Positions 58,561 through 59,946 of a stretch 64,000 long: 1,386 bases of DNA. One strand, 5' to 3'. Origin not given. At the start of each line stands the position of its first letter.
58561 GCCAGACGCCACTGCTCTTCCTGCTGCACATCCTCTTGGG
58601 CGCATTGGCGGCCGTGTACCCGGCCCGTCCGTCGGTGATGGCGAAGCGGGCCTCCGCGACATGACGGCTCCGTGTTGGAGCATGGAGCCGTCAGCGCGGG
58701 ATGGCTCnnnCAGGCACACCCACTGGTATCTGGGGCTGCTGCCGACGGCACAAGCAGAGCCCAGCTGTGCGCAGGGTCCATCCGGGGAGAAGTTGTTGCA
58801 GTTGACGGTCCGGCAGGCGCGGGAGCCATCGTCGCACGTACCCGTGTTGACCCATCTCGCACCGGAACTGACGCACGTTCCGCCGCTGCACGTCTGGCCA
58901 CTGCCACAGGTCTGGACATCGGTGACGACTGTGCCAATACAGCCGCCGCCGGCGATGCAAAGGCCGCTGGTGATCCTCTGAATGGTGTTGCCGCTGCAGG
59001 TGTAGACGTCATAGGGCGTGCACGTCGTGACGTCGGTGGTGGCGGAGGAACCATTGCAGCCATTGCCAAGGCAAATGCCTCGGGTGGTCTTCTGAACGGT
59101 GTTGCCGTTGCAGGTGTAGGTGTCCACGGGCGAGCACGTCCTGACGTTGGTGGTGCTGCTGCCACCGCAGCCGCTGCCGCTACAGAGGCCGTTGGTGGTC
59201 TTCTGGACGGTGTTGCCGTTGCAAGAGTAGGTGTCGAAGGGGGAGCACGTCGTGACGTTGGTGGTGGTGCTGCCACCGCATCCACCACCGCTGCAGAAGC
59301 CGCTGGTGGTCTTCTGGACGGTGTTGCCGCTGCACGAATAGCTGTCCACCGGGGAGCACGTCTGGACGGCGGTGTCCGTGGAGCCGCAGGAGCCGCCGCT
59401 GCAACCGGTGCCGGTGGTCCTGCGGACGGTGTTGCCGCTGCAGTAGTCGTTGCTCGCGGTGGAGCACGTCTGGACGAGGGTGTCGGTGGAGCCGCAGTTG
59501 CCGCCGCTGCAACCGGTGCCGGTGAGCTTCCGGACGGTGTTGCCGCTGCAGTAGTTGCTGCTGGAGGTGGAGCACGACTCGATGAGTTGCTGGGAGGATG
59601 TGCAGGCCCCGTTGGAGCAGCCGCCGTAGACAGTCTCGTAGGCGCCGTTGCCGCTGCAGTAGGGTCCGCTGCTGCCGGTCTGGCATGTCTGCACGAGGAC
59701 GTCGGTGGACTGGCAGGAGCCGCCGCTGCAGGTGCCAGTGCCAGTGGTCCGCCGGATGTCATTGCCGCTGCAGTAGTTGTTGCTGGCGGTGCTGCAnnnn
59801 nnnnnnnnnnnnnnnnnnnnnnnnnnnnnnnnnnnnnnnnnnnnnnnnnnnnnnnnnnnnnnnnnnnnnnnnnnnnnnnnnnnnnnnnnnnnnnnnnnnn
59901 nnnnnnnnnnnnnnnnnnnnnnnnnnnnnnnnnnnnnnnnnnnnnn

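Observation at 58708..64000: Tandem paralogous kelch + cysteine-rich-repeat lipoproteins with about 90% nucleotide identity and a possibly uncharacterised 37-aa Cys repeat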

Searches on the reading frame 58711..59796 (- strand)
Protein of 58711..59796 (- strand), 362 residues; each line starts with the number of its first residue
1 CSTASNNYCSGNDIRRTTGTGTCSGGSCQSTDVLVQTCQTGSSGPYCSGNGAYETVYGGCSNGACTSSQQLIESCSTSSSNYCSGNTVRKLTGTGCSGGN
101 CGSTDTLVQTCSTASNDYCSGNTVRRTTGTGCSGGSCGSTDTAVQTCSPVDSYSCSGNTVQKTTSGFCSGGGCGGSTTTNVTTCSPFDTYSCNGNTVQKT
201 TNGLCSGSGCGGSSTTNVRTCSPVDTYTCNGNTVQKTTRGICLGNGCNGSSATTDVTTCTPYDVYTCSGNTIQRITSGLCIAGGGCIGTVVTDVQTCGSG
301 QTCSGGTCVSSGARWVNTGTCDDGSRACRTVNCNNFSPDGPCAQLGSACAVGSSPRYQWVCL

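Call 12: find_homologous_proteins(query=window:58711-59796:-, max_evalue=0.001)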
Query seq(362 aa) (362 aa): 1 proteins with E <= 0.001 among 8000 candidates.
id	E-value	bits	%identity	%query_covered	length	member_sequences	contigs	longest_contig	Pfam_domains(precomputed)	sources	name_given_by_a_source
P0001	3.1e-11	61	65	21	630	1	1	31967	PF24996.1,PF07646.22,PF13418.13,PF13964.13,PF24681.2,PF13415.13,PF03815.25,PF24981.2,PF01344.32,PF25210.2,PF08642.17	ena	-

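Call 27: search_protein_families(library=pfam, proteins=[P0001], max_evalue=10)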
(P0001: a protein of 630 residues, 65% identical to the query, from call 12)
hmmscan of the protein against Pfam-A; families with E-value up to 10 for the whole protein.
P0001 (630 aa): 13 families
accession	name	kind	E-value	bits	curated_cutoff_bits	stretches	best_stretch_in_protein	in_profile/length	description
PF03815.24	LCCL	-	5.5e-42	142.3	22.6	2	547-624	16-94/96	LCCL domain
PF01344.31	Kelch_1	-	1.6e-37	127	20.1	5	155-196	1-41/46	Kelch motif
PF13415.12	Kelch_3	-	8.8e-30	102.7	22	4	20-61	3-46/48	Galactose oxidase, central domain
PF13964.12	Kelch_6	-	1.1e-27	95.5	25.3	4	156-204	2-50/50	Kelch motif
PF13418.12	Kelch_4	-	5.6e-27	93.9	21.6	4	155-197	1-44/49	Galactose oxidase, central domain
PF24681.1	Kelch_KLHDC2_KLHL20_DRC7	-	1.5e-20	73.9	50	2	64-226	6-174/221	KLHDC2/KLHL20/DRC7 Kelch-repeats domain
PF24981.1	Beta-prop_ATRN-LZTR1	-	1.6e-17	64.1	50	1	22-223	53-279/289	Attractin/LZTR1 beta-propeller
PF07646.21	Kelch_2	-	1.2e-16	60.2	21.3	2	103-152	2-47/48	Kelch motif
PF08642.15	Rxt3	-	3e-16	60.8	29.9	3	466-491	22-47/127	Histone deacetylation protein Rxt3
PF25210.1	Kelch_FKB95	-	3.5e-14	53.5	70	3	137-199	61-125/268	FKB95, Kelch-repeats domain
PF24996.1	NANM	-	1.2e-07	31.4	45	3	22-123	20-126/350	N-acetylneuraminate epimerase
PF07250.17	Glyoxal_oxid_N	-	0.0021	17.8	37.5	1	63-124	74-138/243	Glyoxal oxidase N-terminus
PF02698.23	DUF218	-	2.2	8.6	27.6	0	49-82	10-35/133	DUF218 domain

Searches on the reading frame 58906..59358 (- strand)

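Call 9: search_protein_families(library=pfam, proteins=[window:58906-59358:-], max_evalue=10)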
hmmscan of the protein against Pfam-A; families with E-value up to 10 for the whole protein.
seq(151 aa): 2 families
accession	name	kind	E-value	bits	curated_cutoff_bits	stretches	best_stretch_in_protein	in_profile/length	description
PF05592.18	Bac_rhamnosid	-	0.11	12.8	22.2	0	67-89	46-68/102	Bacterial alpha-L-rhamnosidase concanavalin-like domain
PF14657.12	Arm-DNA-bind_4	-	0.3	11.1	22.3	0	11-21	15-25/47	Arm DNA-binding domain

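Call 10: search_protein_families(library=ncbifam, proteins=[window:58906-59358:-], max_evalue=10)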
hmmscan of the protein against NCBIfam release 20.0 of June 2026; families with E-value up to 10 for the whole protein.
seq(151 aa): 1 family
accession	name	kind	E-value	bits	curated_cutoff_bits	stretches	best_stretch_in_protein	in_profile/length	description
TIGR01782.1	TonB-Xanth-Caul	subfamily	0.26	9.5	310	1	9-50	107-146/868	TonB-dependent receptor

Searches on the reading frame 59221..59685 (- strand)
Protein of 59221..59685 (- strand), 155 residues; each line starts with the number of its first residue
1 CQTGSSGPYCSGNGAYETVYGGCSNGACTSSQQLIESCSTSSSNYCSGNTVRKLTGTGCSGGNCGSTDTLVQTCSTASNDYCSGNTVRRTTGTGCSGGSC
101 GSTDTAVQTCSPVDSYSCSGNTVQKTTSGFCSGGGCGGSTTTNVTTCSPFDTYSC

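Call 44: predict_structure(alignment_id=A3)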
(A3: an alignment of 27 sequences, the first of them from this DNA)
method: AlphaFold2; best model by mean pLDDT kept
length: 155 residues; sequences in the alignment: 27
mean_pLDDT: 90.6   pTM: 0.63
mean pLDDT of the five models: 90.6, 90.6, 89.3, 88.8, 88.6
residues with pLDDT >= 90: 109; 70-90: 37; 50-70: 4; < 50: 5
segments of 3 or more residues with pLDDT < 50: 151-155
pLDDT, mean of each block of 10 residues (from residue 1): 90 95 90 96 97 97 96 97 95 96 95 87 87 89 73 46
secondary structure, 60 per line:
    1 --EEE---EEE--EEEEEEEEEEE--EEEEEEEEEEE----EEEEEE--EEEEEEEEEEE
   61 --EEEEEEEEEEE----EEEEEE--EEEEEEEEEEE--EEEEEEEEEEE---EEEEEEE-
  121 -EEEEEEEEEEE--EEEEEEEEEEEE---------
elements in order: E3-5 E9-11 E14-24 E27-37 E42-47 E50-60 E63-73 E78-83 E86-96 E99-109 E113-119 E122-132 E135-146

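Call 54: fold_search(model_id=the predicted structure, library=pdb)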
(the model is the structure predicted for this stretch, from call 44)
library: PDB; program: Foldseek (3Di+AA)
matches with E <= 10: 101; with E <= 0.001: 0
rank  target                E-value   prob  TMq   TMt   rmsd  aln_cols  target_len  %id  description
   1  6cg0_B                5.4e-01  0.10  0.16  0.08  27.4       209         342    8  Cryo-EM structure of mouse RAG1/2 HFC complex (3.17 A) (released 2018-04-25)
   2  9a3z_B                6.7e-01  0.30  0.24  0.15   9.5       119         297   12  A predicted model of tissue transglutaminase 2 (TG2) in complex with plasma fibronectin's gelatin binding domain (FNI6 (released 2024-02-02)
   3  5y2z_H                6.7e-01  0.11  0.16  0.08  23.4       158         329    7  Crystal structure of human LGI1 EPTP-ADAM22 complex (released 2018-05-02)
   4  5y31_B                9.6e-01  0.07  0.14  0.05  23.1       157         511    8  Crystal structure of human LGI1-ADAM22 complex (released 2018-05-02)
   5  9a3y_B                1.6e+00  0.16  0.23  0.25   9.4       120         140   11  Predicted model of tissue transglutaminase 2 (TG2) in complex with plasma fibronectin type I modules 7, 8 and 9 (FNI7- (released 2024-02-02)
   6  5xn9_B                2.3e+00  0.21  0.20  0.22  21.3        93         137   12  Crystal structure of a secretary abundant heat soluble (SAHS) protein from Ramazzottius varieornatus (from monomer sam (released 2017-07-26)
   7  3iko_A                2.3e+00  0.04  0.14  0.09  23.9       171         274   12  Crystal structure of the heterotrimeric Sec13-Nup145C-Nup84 nucleoporin complex (released 2009-10-13)
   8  5joz_B                2.3e+00  0.03  0.13  0.05  25.5       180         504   10  Bacteroides ovatus Xyloglucan PUL GH43B (released 2016-08-10)
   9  9kzc_B                2.5e+00  0.04  0.14  0.07  24.8       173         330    6  Cryo-EM structure of the LGI1 LRR-LGI1 EPTP-ADAM22 ECD complex (released 2025-06-25)
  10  3qed_A                2.7e+00  0.06  0.18  0.10  26.4       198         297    6  The structure and function of an arabinan-specific alpha-1,2-arabinofuranosidase identified from screening the activit (released 2011-02-16)
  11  3ejh_A                3.0e+00  0.18  0.19  0.31   8.1        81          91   12  Crystal Structure of the Fibronectin 8-9FnI Domain Pair in Complex with a Type-I Collagen Peptide (released 2009-02-03)
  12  5joz_A                3.1e+00  0.06  0.19  0.07  27.6       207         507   11  Bacteroides ovatus Xyloglucan PUL GH43B (released 2016-08-10)
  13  8fgw_B                3.1e+00  0.06  0.19  0.04  24.2       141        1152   10  Human IFT-A complex structures provide molecular insights into ciliary transport (released 2023-02-22)
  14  8bbg_A                3.3e+00  0.03  0.14  0.02  23.8       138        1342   10  Structure of the IFT-A complex; anterograde IFT-A train model (released 2022-12-21)
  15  6tps_P                3.5e+00  0.03  0.16  0.05  22.9       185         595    8  early intermediate RNA Polymerase I Pre-initiation complex - eiPIC (released 2020-03-18)
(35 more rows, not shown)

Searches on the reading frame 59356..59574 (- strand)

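Call 9: search_protein_families(library=pfam, proteins=[window:59356-59574:-], max_evalue=10)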
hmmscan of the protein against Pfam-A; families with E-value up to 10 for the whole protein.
seq(73 aa): 0 families

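Call 10: search_protein_families(library=ncbifam, proteins=[window:59356-59574:-], max_evalue=10)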
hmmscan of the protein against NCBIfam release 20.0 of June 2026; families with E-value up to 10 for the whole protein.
seq(73 aa): 2 families
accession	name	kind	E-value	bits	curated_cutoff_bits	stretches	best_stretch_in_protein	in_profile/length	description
TIGR03807.1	RR_fam_repeat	repeat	0.063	13.2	15.75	1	10-17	19-26/27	putative cofactor-binding repeat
NF009842.0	PRK13317.1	equivalog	2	7.7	234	2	41-61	108-128/277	type II pantothenate kinase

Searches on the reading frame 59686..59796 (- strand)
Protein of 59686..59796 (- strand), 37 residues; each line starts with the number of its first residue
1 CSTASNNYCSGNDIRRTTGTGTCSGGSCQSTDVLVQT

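Call 33: search_protein_representatives(alignment_id=A1)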
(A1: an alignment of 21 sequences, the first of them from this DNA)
Query: 21 sequences, 36 profile positions. Proteins with E-value up to 0.001 (for the whole library): 20; up to 1e-10: 5; up to 1e-30: 2. The best 20 are listed.
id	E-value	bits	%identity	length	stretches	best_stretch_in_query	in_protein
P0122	1.5e-47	175.2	-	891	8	1-36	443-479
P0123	8.4e-44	163.2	-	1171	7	1-36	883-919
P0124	6.4e-26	106.0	-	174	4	1-36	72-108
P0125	2.3e-15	72.3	-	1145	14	13-31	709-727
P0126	6.1e-14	67.7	-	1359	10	2-34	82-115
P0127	1.3e-10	57.0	-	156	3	1-36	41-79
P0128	5.6e-10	55.0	-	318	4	7-29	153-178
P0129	1.7e-09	53.5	-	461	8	7-16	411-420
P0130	2.1e-09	53.2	-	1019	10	3-28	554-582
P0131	9.5e-08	47.9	-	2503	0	-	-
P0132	2.4e-07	46.6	-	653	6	13-33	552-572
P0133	3.0e-07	46.3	-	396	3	3-36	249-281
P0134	1.0e-06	44.6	-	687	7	16-31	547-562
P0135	1.2e-06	44.3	-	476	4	4-35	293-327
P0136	1.2e-05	41.2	-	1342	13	14-30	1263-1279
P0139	2.6e-04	36.9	-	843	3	3-35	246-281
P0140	2.7e-04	36.8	-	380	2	5-31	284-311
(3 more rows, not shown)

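Call 35: search_protein_families(library=pfam, proteins=[P0122, P0123, P0126, P0130, P0133, P0135, P0139, P0140, P0128, P0127], max_evalue=0.1)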
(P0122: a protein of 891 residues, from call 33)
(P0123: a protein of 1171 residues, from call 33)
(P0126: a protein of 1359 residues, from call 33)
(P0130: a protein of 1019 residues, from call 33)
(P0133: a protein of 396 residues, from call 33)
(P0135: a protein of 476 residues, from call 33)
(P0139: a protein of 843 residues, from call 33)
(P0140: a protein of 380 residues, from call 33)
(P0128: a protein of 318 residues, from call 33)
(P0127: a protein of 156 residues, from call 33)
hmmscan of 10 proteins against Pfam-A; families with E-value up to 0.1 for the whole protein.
P0122 (891 aa): 12 families
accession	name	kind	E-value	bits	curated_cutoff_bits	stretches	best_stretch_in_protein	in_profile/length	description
PF01344.31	Kelch_1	-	8.5e-51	169.5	20.1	6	298-340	1-42/46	Kelch motif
PF13418.12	Kelch_4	-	6.6e-41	138.5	21.6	4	298-342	1-46/49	Galactose oxidase, central domain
PF24681.1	Kelch_KLHDC2_KLHL20_DRC7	-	1e-35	123.5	50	3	198-368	2-173/221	KLHDC2/KLHL20/DRC7 Kelch-repeats domain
PF13415.12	Kelch_3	-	7.2e-35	118.9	22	6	255-307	1-48/48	Galactose oxidase, central domain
PF13964.12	Kelch_6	-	9.9e-34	114.7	25.3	6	299-340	2-43/50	Kelch motif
PF24981.1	Beta-prop_ATRN-LZTR1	-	1.5e-24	87.2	50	3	48-215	38-281/289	Attractin/LZTR1 beta-propeller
PF07646.21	Kelch_2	-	2.3e-22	78.1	21.3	3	245-292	2-44/48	Kelch motif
PF25210.1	Kelch_FKB95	-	1.3e-21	77.9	70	4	43-144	26-126/268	FKB95, Kelch-repeats domain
PF24996.1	NANM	-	3.3e-10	39.8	45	0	78-116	169-207/350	N-acetylneuraminate epimerase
PF04885.19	Stig1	-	2.8e-06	28.1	24.1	1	841-889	37-84/85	Stigma-specific STIG1-like protein family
PF18755.6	RAMA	-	0.013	15.9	35.2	0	247-274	45-72/107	Restriction Enzyme Adenine Methylase Associated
PF10584.14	Proteasome_A_N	-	0.074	13.2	27.7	0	80-92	1-13/23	Proteasome subunit A N-terminal signature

P0123 (1171 aa): 3 families
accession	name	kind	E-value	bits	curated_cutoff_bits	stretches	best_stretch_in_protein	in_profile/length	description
PF20597.4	pAdhesive_15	-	7.8e-52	177.1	23.8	1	59-289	5-252/254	Putative Ice-binding-like adhesive domain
PF00200.28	Disintegrin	-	3.5e-20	73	35.1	8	735-764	46-75/75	Disintegrin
PF03069.20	FmdA_AmdA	-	0.00013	21.5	27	0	422-456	197-231/373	Acetamidase/Formamidase family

P0126 (1359 aa): 4 families
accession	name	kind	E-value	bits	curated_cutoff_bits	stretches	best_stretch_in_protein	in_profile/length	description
PF13948.11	DUF4215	-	7.1e-08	33.1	27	2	617-662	4-47/47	Domain of unknown function (DUF4215)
PF00092.34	VWA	-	1.3e-05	26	23.8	1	751-942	1-170/174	von Willebrand factor type A domain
PF13519.12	VWA_2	-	0.00012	23.1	27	1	752-866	1-106/107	von Willebrand factor type A domain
PF24793.1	GINT1_N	-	0.056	12.9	27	0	315-351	207-243/304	Glucosamine inositolphosphorylceramide transferase 1, N-terminal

P0130 (1019 aa): 4 families
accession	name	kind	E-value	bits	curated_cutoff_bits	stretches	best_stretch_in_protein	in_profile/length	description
PF25788.1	Ig_Rha78A_N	-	7.9e-14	52.2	27.4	1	836-912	21-96/105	Rha78A-like, N-terminal immunoglobulin domain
PF18911.6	PKD_4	-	1.3e-08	35.2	27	1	951-1004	31-81/85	PKD domain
PF00801.26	PKD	-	6.4e-05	23.3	23.5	1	951-999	26-74/80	PKD domain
PF16655.11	PhoD_N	-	0.059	14.4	30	1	836-902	13-78/90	PhoD-like phosphatase, N-terminal domain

P0133 (396 aa): 0 families

P0135 (476 aa): 1 family
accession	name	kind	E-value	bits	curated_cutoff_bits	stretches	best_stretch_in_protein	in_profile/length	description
PF04021.17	Class_IIIsignal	-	0.015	15.6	23.7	1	3-29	1-27/27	Class III signal peptide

P0139 (843 aa): 5 families
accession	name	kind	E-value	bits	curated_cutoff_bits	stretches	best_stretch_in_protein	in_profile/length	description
PF11617.13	Cu-binding_MopE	-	1.9e-31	108.4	27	4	557-586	1-30/30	Putative metal-binding motif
PF00801.26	PKD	-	9.4e-06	26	23.5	1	648-718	4-76/80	PKD domain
PF18911.6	PKD_4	-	2.7e-05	24.6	27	1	652-717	11-79/85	PKD domain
PF05148.21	Methyltransf_8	-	0.019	15.3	27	1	371-432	72-131/219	Hypothetical methyltransferase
PF22352.2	K319L-like_PKD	-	0.056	13.9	27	0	673-723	28-84/84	K319L-like, PKD domain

P0140 (380 aa): 0 families

P0128 (318 aa): 0 families

P0127 (156 aa): 0 families

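Call 56: list_cluster_members(proteins=[P0122, P0123, P0124, P0126, P0127, P0130, P0133, P0135, P0139, P0140])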
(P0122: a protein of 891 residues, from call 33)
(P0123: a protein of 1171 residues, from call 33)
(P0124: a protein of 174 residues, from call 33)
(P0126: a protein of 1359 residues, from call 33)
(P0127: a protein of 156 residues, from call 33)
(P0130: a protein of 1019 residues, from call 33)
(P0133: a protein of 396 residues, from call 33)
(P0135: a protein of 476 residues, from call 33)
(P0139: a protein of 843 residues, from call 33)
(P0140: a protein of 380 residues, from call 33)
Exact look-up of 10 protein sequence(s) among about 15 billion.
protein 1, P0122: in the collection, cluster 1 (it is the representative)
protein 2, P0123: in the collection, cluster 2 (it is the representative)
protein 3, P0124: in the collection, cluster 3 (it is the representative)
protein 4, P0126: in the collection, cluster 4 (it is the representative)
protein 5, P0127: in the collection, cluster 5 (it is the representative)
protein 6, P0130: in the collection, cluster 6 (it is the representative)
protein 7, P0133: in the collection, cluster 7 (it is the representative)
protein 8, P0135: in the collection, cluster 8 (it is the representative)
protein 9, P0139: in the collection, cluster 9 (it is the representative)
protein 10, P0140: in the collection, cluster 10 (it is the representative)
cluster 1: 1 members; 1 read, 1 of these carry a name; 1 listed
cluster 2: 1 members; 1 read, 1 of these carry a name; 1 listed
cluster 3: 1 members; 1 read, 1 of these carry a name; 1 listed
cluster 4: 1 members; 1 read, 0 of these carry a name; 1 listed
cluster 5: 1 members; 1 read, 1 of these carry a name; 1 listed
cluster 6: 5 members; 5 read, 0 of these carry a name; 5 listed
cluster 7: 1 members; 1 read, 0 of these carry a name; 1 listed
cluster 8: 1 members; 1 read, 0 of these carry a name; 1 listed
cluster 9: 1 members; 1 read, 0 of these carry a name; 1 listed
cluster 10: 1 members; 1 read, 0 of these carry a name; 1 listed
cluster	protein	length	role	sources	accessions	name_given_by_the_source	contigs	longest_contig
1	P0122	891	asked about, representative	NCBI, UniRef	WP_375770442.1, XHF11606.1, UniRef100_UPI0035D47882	hypothetical protein NR798_05980 [Archangium gephyra] | kelch repeat-containing protein n=1 Tax=Archangium gephyra TaxID=48 RepID=UPI0035D47882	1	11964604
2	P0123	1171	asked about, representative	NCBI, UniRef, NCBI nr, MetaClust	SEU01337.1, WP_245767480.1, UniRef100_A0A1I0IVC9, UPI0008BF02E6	choice-of-anchor A family protein [Stigmatella erecta] | Choice-of-anchor A domain-containing protein n=1 Tax=Stigmatella erecta TaxID=83460 ... | status=active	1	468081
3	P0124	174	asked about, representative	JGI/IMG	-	hypothetical protein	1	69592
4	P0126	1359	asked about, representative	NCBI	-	-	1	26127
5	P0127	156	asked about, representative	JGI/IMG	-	hypothetical protein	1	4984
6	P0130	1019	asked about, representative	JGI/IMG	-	-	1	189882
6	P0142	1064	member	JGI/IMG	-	-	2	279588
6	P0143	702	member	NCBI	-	-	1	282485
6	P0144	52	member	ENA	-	-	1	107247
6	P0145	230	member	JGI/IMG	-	-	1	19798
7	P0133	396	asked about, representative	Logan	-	-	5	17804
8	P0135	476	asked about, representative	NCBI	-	-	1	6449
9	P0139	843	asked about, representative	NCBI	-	-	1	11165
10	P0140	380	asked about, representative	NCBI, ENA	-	-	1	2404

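Call 57: find_encoding_contigs(protein=P0135, flank=5000, max_places=2)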
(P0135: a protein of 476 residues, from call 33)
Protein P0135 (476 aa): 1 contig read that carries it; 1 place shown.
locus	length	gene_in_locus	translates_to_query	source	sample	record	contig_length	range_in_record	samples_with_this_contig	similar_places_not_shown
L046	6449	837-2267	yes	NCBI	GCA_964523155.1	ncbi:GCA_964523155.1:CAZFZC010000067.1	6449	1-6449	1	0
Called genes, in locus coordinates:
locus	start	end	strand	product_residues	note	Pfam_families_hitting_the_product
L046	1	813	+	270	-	?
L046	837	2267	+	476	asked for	-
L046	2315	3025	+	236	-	PF11617:Cu-binding_MopE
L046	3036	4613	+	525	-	PF07484:Collar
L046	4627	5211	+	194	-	-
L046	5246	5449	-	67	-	-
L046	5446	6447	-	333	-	?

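Call 58: find_encoding_contigs(protein=P0126, flank=6000, max_places=2)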
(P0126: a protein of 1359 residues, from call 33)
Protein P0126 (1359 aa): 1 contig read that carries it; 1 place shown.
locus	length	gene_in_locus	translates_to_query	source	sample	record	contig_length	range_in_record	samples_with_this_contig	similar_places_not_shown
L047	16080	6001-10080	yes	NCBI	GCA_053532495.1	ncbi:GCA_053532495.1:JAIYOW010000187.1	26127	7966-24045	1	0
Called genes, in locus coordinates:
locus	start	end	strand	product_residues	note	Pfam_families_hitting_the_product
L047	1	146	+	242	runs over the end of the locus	PF01978:TrmB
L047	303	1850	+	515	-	PF00072:Response_reg (faint)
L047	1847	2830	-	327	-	PF04014:MazE_antitoxin (weak)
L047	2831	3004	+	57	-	-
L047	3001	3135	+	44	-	-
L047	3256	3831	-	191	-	-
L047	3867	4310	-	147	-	PF01467:CTP_transf_like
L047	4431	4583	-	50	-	-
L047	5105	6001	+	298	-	-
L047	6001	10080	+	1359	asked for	PF13948:DUF4215 (faint), PF00092:VWA (weak), PF13519:VWA_2 (faint)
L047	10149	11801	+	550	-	PF13229:Beta_helix, PF05048:NosD (weak), PF13229:Beta_helix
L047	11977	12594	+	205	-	-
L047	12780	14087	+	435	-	PF01210:NAD_Gly3P_dh_N (faint), PF02558:ApbA (weak), PF03721:UDPG_MGDP_dh_N, PF00984:UDPG_MGDP_dh, PF03720:UDPG_MGDP_dh_C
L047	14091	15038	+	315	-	PF01073:3Beta_HSD, PF01370:Epimerase, PF02719:Polysacc_synt_2, PF04321:RmlD_sub_bind, PF13460:NAD_binding_10, PF16363:GDP_Man_Dehyd, PF07993:NAD_binding_4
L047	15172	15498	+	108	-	PF01985:CRS1_YhbY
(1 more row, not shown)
